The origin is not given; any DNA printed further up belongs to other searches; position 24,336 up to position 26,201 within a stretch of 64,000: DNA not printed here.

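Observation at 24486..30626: Inverted pair of LicD-methyltransferase fusion modules plus a sulfotransferase, inserted into a conserved citE-fadE-maoC acyl-CoA operon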

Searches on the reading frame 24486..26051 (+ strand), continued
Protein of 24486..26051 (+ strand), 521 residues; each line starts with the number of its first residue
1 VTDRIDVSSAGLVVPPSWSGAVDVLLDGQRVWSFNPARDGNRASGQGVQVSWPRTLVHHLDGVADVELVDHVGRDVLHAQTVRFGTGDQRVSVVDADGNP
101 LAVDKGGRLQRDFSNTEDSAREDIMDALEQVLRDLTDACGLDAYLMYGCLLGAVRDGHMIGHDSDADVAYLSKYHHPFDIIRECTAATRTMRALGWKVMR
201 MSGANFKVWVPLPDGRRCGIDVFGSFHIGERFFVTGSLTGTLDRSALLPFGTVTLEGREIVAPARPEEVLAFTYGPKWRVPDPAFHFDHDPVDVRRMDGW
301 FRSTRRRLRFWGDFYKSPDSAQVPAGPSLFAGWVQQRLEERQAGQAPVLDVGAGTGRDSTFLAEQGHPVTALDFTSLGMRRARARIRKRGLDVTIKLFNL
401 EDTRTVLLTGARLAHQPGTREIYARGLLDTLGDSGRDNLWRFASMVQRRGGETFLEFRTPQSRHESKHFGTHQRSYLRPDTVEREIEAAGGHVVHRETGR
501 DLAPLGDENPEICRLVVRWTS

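Call 51: list_cluster_members(proteins=[P0315, P0334, P0348, P0358, P0377, P0378, P0381, P0382, P0385, P0389])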
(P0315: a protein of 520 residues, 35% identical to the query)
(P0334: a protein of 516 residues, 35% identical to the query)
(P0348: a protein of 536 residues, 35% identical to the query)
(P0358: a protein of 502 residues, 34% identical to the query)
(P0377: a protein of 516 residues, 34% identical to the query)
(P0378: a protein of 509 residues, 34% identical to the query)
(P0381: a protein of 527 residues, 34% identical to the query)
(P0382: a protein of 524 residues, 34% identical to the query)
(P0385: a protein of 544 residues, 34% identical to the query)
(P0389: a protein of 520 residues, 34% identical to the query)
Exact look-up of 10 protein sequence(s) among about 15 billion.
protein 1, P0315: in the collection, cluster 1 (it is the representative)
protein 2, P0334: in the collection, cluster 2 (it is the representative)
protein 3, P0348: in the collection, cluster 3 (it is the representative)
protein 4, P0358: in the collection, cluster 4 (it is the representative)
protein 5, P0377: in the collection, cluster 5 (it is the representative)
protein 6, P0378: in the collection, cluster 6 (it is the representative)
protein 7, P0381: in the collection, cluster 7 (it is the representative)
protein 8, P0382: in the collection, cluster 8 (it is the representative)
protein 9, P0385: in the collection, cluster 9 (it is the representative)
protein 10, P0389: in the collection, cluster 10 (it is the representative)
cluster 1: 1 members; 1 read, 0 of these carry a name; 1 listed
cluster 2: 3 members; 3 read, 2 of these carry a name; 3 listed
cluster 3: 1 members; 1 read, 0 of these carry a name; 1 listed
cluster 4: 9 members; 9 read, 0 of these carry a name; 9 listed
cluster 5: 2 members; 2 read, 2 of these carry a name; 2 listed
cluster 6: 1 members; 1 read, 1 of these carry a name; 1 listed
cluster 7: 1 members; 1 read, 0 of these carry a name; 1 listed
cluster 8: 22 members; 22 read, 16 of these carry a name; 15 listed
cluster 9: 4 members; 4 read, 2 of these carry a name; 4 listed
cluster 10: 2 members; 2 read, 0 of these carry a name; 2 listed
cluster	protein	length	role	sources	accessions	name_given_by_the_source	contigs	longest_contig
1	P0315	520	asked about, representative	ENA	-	-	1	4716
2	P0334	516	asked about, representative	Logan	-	-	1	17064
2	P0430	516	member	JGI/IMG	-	SAM-dependent methyltransferase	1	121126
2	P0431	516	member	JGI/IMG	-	SAM-dependent methyltransferase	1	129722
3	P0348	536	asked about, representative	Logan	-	-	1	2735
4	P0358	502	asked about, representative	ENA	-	-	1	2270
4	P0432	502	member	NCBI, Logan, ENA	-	-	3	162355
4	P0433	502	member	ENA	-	-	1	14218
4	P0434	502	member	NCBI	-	-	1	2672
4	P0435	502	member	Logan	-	-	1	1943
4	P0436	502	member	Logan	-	-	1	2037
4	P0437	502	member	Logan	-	-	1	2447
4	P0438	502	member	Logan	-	-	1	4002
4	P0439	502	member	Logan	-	-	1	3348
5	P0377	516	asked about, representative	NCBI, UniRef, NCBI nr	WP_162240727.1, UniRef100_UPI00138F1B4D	class I SAM-dependent methyltransferase [Leifsonia sp. Leaf264] | class I SAM-dependent methyltransferase n=1 Tax=Leifsonia sp. Leaf264 TaxID=1736314 ...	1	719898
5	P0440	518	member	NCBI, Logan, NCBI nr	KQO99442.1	hypothetical protein ASF30_05750 [Leifsonia sp. Leaf264]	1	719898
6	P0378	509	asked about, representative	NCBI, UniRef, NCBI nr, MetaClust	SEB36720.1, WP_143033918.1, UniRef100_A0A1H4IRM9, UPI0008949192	Methyltransferase domain-containing protein [Paramicrobacterium humi] | Methyltransferase domain-containing protein n=1 Tax=Paramicrobacterium humi TaxID=640635 ... | class I SAM-dependent methyltransferase [Microbacterium humi]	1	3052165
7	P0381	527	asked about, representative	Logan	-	-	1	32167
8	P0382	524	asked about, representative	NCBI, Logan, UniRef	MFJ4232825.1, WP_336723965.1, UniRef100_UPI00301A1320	methyltransferase domain-containing protein [Cellulosimicrobium cellulans] | methyltransferase domain-containing protein n=1 Tax=Cellulosimicrobium cellulans ...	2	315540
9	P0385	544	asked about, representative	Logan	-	-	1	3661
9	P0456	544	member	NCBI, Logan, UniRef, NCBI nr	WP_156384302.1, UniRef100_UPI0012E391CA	hypothetical protein [Marmoricola sp. Leaf446] | hypothetical protein n=1 Tax=Marmoricola sp. Leaf446 TaxID=1736379 RepID=UPI0012E391CA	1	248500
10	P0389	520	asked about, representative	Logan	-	-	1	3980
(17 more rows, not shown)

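Call 52: find_encoding_contigs(protein=P0382, flank=10000, max_places=1)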
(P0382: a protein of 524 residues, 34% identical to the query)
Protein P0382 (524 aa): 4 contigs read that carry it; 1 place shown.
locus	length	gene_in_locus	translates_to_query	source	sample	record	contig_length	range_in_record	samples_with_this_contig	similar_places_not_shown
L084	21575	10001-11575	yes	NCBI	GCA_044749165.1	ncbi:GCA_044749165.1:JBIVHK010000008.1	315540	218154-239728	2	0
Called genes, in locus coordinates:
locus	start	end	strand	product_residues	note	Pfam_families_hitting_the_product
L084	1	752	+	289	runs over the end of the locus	PF00528:BPD_transp_1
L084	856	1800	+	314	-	PF04069:OpuAC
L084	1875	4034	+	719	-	PF01757:Acyl_transf_3, PF19040:SGNH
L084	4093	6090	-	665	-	PF27542:ArfC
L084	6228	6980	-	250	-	PF00005:ABC_tran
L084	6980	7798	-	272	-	PF01061:ABC2_membrane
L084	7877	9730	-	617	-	PF17994:Glft2_N, PF00535:Glycos_transf_2 (weak), PF13641:Glyco_tranf_2_3, PF19320:GlfT2_domain3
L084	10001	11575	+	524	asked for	PF13489:Methyltransf_23 (faint), PF08241:Methyltransf_11 (weak), PF08242:Methyltransf_12, PF13649:Methyltransf_25, PF13847:Methyltransf_31 (weak)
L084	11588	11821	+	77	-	PF20537:DUF6752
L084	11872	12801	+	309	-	PF00535:Glycos_transf_2, PF13641:Glyco_tranf_2_3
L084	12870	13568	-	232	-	PF12804:NTP_transf_3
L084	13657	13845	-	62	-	-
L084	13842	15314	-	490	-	PF02878:PGM_PMM_I, PF02879:PGM_PMM_II, PF02880:PGM_PMM_III, PF00408:PGM_PMM_IV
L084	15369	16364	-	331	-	PF01073:3Beta_HSD, PF01370:Epimerase, PF02719:Polysacc_synt_2, PF04321:RmlD_sub_bind, PF16363:GDP_Man_Dehyd, PF07993:NAD_binding_4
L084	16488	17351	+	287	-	PF00483:NTP_transferase, PF12804:NTP_transf_3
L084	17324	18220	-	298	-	PF01073:3Beta_HSD, PF01370:Epimerase, PF04321:RmlD_sub_bind, PF02719:Polysacc_synt_2, PF07993:NAD_binding_4 (weak), PF16363:GDP_Man_Dehyd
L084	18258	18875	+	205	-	PF00908:dTDP_sugar_isom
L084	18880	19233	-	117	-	PF12005:DUF3499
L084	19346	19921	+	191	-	PF06262:Zincin_1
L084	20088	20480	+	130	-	PF01337:Barstar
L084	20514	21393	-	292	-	PF13340:DUF4096, PF01609:DDE_Tnp_1, PF13586:DDE_Tnp_1_2 (weak)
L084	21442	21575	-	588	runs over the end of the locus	PF18986:DUF5719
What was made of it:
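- Cellulosimicrobium: GlfT2, ABC-2 transporter, GT2, NTP_transf_3 and rhamnose-synthesis genes (call 52).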

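Call 53: find_encoding_contigs(protein=P0378, flank=10000, max_places=1)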
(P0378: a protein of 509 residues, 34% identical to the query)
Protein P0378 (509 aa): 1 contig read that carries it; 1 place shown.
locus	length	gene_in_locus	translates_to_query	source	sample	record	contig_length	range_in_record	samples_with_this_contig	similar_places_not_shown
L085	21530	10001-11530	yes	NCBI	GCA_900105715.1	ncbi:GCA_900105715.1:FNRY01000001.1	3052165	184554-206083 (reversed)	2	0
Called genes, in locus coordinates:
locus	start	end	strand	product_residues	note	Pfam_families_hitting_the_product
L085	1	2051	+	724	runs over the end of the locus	PF13579:Glyco_trans_4_4, PF13439:Glyco_transf_4, PF20706:GT4-conflict, PF00534:Glycos_transf_1, PF13692:Glyco_trans_1_4, PF00535:Glycos_transf_2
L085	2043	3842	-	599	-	PF07510:GmrSD_C, PF04122:CW_binding_2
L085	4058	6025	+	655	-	PF04122:CW_binding_2, PF13354:Beta-lactamase2, PF08239:SH3_3 (weak)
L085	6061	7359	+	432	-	PF03446:NAD_binding_2 (faint), PF03721:UDPG_MGDP_dh_N, PF00984:UDPG_MGDP_dh, PF03720:UDPG_MGDP_dh_C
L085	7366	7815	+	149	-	-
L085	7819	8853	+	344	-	PF01073:3Beta_HSD, PF01370:Epimerase, PF02719:Polysacc_synt_2, PF04321:RmlD_sub_bind, PF07993:NAD_binding_4 (faint), PF13460:NAD_binding_10, PF16363:GDP_Man_Dehyd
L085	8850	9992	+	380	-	PF01266:DAO (weak), PF12831:FAD_oxidored (weak), PF13450:NAD_binding_8, PF01593:Amino_oxidase, PF03275:GLF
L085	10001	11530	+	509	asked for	PF13489:Methyltransf_23 (weak), PF13847:Methyltransf_31 (weak), PF08241:Methyltransf_11 (weak), PF08242:Methyltransf_12 (weak), PF13649:Methyltransf_25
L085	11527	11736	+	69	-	PF20537:DUF6752 (weak)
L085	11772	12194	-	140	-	PF00132:Hexapep (weak)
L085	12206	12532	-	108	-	-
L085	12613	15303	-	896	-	PF00535:Glycos_transf_2, PF10111:Glyco_tranf_2_2, PF13641:Glyco_tranf_2_3 (weak), PF04464:Glyphos_transf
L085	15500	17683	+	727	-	PF00535:Glycos_transf_2, PF10111:Glyco_tranf_2_2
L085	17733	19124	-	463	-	PF01128:IspD, PF12804:NTP_transf_3, PF00106:adh_short, PF13561:adh_short_C2, PF08659:KR (weak), PF23441:SDR (weak)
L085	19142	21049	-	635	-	PF17994:Glft2_N, PF13641:Glyco_tranf_2_3, PF19320:GlfT2_domain3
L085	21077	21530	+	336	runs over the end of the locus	PF01061:ABC2_membrane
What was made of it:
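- Paramicrobacterium: Glf, GT2-Glyphos_transf, IspD-SDR, GlfT2 and ABC-2 (call 53).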

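Call 54: find_encoding_contigs(protein=P0377, flank=10000, max_places=1)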
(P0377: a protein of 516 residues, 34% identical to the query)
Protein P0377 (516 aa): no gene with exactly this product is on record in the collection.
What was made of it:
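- Tried and rejected: P0377 was not on record (call 54).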

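Call 56: find_encoding_contigs(protein=P0432, flank=10000, max_places=1)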
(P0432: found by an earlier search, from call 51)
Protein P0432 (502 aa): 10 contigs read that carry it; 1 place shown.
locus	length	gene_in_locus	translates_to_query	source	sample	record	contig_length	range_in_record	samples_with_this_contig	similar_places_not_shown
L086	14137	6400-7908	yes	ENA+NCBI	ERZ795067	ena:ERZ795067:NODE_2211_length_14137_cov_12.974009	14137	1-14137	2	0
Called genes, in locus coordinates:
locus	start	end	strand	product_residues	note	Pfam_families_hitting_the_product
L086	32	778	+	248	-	PF00459:Inositol_P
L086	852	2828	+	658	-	PF13625:Helicase_C_3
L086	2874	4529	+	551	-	PF13625:Helicase_C_3, PF00270:DEAD (weak), PF04851:ResIII, PF16203:ERCC3_RAD25_C, PF00271:Helicase_C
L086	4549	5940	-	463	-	PF13091:PLDc_2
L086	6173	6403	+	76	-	-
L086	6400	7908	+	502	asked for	-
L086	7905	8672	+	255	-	PF06966:DUF1295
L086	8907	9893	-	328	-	PF03631:Virul_fac_BrkB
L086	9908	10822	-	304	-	PF02541:Ppx-GppA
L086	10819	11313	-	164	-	PF04417:DUF501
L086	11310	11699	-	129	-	PF04977:DivIC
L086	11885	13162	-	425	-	PF03952:Enolase_N, PF00113:Enolase_C, PF13378:MR_MLE_C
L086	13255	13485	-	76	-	PF12844:HTH_19, PF13413:HTH_25 (weak), PF13443:HTH_26, PF13560:HTH_31, PF01381:HTH_3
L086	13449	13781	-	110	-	-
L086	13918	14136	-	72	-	?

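Call 57: find_encoding_contigs(protein=P0431, flank=10000, max_places=1)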
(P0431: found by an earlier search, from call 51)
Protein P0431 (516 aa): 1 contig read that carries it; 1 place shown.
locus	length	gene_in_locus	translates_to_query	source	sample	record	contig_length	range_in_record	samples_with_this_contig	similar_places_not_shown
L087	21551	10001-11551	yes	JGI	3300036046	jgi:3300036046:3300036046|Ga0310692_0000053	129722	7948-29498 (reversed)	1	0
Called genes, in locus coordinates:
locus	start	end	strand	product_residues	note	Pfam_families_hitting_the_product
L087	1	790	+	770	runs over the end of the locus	PF01501:Glyco_transf_8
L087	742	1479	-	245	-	PF13489:Methyltransf_23, PF08241:Methyltransf_11, PF05148:Methyltransf_8 (weak), PF08242:Methyltransf_12 (weak), PF13649:Methyltransf_25, PF13847:Methyltransf_31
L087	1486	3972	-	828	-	-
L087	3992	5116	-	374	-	PF04230:PS_pyruv_trans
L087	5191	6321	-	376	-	-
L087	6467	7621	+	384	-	PF04230:PS_pyruv_trans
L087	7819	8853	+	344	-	-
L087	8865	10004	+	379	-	-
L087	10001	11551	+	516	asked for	PF08241:Methyltransf_11, PF08242:Methyltransf_12 (weak), PF13649:Methyltransf_25, PF13847:Methyltransf_31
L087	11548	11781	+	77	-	PF20537:DUF6752 (weak)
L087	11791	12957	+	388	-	-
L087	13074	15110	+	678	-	PF13091:PLDc_2, PF00041:fn3 (weak)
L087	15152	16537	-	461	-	PF13091:PLDc_2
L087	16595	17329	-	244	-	PF00005:ABC_tran (weak)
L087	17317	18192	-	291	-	PF01061:ABC2_membrane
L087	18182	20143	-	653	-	PF17994:Glft2_N, PF13641:Glyco_tranf_2_3, PF00535:Glycos_transf_2, PF19320:GlfT2_domain3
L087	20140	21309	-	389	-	PF01266:DAO (weak), PF01593:Amino_oxidase, PF13450:NAD_binding_8, PF03275:GLF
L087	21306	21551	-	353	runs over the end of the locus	PF13641:Glyco_tranf_2_3, PF00535:Glycos_transf_2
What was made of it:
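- On WbdD-type polymerisation terminators: The ABC_tran proteins in L084 and L087 are 250 and 244 aa (calls 52, 57).
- Relatives sit beside GlfT2-type polymerases and ABC-2 transporters (calls 52, 53, 57). The ABC nucleotide-binding proteins in L084 and L087 are 250 and 244 aa. They therefore lack the C-terminal carbohydrate-binding module typical of terminator-gated export (calls 52, 57).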

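Call 72: find_encoding_contigs(protein=P0440, flank=10000, max_places=1)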
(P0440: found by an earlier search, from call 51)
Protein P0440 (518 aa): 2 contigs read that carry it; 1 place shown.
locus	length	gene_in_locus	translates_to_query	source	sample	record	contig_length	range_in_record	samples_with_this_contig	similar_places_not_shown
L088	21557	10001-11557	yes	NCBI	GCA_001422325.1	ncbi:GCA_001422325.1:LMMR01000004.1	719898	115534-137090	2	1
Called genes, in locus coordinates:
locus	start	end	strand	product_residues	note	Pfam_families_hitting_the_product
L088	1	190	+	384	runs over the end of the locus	PF01266:DAO (weak), PF13450:NAD_binding_8, PF01593:Amino_oxidase (weak), PF03275:GLF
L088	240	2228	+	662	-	PF17994:Glft2_N, PF00535:Glycos_transf_2 (weak), PF13641:Glyco_tranf_2_3, PF19320:GlfT2_domain3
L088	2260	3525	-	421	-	-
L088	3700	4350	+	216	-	PF13489:Methyltransf_23, PF08241:Methyltransf_11, PF08242:Methyltransf_12, PF13649:Methyltransf_25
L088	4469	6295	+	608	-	-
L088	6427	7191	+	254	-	PF08282:Hydrolase_3 (faint)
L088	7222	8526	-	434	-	PF04932:Wzy_C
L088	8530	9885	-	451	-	PF04932:Wzy_C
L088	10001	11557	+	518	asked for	PF04991:LicD (weak), PF13649:Methyltransf_25 (weak)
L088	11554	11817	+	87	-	PF20537:DUF6752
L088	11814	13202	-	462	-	PF01128:IspD, PF12804:NTP_transf_3, PF00106:adh_short, PF08659:KR (weak), PF13561:adh_short_C2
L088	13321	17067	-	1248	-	PF13506:Glyco_transf_21 (faint), PF13641:Glyco_tranf_2_3, PF00535:Glycos_transf_2, PF10111:Glyco_tranf_2_2, PF04464:Glyphos_transf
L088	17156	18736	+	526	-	PF04230:PS_pyruv_trans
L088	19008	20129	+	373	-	PF13439:Glyco_transf_4 (weak), PF00534:Glycos_transf_1 (weak), PF13692:Glyco_trans_1_4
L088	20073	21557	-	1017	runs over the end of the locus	PF04230:PS_pyruv_trans, PF00535:Glycos_transf_2, PF10111:Glyco_tranf_2_2 (weak), PF13641:Glyco_tranf_2_3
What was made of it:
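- Closest known: FKRP and fukutin with ISPD. Same: In two Microbacteriaceae relatives the gene sits next to an IspD-SDR fusion (calls 53, 72), which I read as CDP-ribitol-synthase-like by analogy with TarI/TarJ.
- Leifsonia: Glf, GlfT2, Wzy_C, IspD-SDR, Glyphos_transf and pyruvyl transferases (call 72).
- Tried and rejected: Its cluster mate P0440 was used instead (call 72).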

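Call 73: find_encoding_contigs(protein=P0305, flank=10000, max_places=1)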
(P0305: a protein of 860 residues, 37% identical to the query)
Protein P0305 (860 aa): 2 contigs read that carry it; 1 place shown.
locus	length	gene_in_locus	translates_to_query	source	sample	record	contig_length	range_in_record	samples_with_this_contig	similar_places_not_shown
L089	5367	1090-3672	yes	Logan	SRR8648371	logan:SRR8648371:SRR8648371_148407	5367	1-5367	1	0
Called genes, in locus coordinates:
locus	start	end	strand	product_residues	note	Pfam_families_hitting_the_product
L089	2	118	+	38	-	?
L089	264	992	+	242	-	PF12804:NTP_transf_3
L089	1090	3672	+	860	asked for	PF08241:Methyltransf_11 (faint), PF13489:Methyltransf_23 (weak), PF08242:Methyltransf_12 (weak), PF13649:Methyltransf_25 (weak)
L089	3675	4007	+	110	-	PF19111:DUF5798 (weak), PF20537:DUF6752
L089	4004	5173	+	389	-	-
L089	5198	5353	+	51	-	-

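Call 83: find_encoding_contigs(protein=P0456, flank=10000, max_places=1)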
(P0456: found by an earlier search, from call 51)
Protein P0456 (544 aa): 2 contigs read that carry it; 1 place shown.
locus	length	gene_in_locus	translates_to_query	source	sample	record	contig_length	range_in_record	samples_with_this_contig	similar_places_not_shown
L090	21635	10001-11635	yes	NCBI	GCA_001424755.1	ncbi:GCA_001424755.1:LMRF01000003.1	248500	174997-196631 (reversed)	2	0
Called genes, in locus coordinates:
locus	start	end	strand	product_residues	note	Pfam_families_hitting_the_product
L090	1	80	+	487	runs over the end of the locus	PF00089:Trypsin, PF13365:Trypsin_2, PF00595:PDZ (weak), PF13180:PDZ_2, PF17820:PDZ_6 (weak)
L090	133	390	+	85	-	-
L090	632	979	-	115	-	PF02416:TatA_B_E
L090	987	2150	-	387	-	PF01883:FeS_assembly_P, PF01656:CbiA, PF09140:MipZ (weak), PF10609:ParA, PF13614:AAA_31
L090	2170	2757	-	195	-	PF06210:DUF1003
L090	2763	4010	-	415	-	PF05239:PRC (faint), PF26205:SH3_actinomycetes, PF14841:FliG_M (faint), PF03448:MgtE_N, PF00571:CBS (weak)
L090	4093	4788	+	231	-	PF12804:NTP_transf_3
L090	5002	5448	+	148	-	-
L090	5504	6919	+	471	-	PF13091:PLDc_2 (weak)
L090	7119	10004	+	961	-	PF01083:Cutinase, PF25390:WD40_RLD, PF00415:RCC1, PF13540:RCC1_2, PF00415:RCC1 (weak), PF13540:RCC1_2, PF00415:RCC1 (weak), PF25390:WD40_RLD, +1 more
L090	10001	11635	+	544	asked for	PF04991:LicD (faint)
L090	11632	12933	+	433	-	PF20537:DUF6752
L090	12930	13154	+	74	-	-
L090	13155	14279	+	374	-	-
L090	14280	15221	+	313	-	-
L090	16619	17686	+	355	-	PF10094:DUF2332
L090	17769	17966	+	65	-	PF17227:DUF5302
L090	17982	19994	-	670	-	PF00884:Sulfatase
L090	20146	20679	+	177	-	PF19315:MC_hydratase, PF01575:MaoC_dehydratas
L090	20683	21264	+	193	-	PF00300:His_Phos_1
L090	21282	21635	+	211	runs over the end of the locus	PF20544:DUF6758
